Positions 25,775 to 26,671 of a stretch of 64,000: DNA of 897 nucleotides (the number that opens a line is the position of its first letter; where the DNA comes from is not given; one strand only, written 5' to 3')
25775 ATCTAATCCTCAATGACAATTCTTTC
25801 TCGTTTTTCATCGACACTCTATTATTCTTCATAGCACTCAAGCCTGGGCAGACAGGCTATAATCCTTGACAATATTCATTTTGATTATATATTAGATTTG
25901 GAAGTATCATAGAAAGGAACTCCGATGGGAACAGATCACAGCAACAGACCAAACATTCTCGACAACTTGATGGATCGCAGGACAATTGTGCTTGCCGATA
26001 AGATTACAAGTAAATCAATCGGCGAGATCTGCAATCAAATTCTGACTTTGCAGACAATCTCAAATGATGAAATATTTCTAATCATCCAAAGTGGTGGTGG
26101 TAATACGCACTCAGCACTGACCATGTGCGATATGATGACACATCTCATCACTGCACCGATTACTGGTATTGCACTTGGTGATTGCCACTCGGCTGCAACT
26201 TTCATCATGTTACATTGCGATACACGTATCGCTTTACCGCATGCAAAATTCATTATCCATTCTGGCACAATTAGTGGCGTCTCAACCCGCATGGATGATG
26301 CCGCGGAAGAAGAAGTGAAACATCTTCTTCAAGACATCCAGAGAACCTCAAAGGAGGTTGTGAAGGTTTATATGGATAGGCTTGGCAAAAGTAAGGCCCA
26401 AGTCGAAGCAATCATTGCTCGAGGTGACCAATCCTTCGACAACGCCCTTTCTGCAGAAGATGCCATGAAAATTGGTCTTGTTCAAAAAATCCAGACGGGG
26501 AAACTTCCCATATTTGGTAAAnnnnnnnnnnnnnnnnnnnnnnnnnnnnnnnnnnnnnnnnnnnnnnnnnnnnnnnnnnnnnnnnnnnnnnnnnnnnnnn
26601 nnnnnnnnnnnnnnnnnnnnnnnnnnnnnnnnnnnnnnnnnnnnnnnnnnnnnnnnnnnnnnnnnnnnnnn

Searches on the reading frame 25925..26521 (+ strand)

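Call 17: search_protein_families(library=pfam, proteins=[window:25925-26521:+], max_evalue=0.001)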
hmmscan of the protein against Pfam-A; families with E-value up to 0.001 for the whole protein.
window:25925-26521:+ (199 aa): 1 family
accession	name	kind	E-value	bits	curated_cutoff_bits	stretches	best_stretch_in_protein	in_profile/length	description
PF00574.28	CLP_protease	-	2.8e-26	92.9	20.2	1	10-191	8-180/182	Clp protease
